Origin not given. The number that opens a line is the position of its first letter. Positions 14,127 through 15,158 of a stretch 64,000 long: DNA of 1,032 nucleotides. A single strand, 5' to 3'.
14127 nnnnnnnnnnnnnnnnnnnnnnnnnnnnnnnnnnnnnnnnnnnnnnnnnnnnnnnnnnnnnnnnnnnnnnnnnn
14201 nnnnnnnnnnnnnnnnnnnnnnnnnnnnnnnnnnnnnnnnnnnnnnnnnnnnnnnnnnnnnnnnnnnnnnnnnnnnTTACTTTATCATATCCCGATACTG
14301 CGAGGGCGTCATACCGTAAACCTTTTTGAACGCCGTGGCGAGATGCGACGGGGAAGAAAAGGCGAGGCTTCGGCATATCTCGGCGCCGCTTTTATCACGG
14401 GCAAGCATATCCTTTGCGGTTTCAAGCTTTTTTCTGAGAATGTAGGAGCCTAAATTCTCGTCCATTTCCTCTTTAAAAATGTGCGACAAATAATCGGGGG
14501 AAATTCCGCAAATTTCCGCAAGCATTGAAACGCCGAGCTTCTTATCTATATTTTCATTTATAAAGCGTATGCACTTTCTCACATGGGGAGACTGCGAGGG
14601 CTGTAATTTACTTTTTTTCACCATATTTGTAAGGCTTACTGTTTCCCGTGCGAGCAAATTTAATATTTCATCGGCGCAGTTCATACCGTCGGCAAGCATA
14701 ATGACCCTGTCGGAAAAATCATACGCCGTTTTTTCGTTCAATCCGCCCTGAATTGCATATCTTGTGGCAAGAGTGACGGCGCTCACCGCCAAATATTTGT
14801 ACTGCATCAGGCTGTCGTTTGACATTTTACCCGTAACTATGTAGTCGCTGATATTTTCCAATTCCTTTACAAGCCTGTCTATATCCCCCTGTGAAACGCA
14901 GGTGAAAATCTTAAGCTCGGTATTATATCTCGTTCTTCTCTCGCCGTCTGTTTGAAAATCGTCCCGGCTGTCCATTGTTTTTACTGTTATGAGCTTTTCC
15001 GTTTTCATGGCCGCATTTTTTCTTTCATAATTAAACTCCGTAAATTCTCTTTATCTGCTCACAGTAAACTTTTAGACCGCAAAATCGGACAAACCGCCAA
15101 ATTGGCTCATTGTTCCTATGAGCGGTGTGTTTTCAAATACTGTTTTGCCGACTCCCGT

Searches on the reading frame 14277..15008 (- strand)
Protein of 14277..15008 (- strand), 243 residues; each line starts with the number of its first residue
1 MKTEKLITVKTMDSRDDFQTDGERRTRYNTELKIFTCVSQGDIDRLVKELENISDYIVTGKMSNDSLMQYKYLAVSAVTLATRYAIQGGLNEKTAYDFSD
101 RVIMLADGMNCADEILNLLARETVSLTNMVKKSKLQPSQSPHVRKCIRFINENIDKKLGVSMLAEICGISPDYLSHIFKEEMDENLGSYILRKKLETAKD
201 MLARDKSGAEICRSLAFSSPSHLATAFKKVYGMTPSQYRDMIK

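Call 14: find_encoding_contigs(protein=window:14277-15008:-, flank=4000, max_places=10)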
Protein window:14277-15008:- (243 aa): 8 contigs read that carry it; 6 places shown.
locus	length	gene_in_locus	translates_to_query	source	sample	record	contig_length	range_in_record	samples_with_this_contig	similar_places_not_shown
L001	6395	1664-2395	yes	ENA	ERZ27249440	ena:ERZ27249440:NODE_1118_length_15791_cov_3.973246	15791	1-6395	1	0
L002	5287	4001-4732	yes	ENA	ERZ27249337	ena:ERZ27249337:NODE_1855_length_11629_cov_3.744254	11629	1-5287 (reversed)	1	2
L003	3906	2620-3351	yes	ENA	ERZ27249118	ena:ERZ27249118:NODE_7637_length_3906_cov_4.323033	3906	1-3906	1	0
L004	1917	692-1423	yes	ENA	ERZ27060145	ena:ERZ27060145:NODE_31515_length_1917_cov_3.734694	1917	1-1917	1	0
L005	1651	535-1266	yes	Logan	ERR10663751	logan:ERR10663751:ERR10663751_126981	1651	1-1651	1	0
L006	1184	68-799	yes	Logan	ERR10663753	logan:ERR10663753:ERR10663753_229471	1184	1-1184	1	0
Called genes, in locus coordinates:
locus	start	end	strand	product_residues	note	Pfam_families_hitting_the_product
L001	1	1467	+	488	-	?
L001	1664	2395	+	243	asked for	PF12833:HTH_18, PF00165:HTH_AraC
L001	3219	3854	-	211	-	-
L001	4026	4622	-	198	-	-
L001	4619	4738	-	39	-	-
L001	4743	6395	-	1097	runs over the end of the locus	PF00082:Peptidase_S8, PF13290:CHB_HEX_C_1, PF13287:Fn3_assoc, PF13306:LRR_5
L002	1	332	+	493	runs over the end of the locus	-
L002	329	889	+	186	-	-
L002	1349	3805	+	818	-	PF00933:Glyco_hydro_3, PF01915:Glyco_hydro_3_C, PF14310:Fn3-like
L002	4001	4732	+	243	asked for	PF12833:HTH_18, PF00165:HTH_AraC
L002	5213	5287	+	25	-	?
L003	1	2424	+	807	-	?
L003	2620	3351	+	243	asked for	PF12833:HTH_18, PF00165:HTH_AraC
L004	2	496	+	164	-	?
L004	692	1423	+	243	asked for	PF12833:HTH_18, PF00165:HTH_AraC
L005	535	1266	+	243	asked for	PF12833:HTH_18, PF00165:HTH_AraC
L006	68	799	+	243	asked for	PF12833:HTH_18, PF00165:HTH_AraC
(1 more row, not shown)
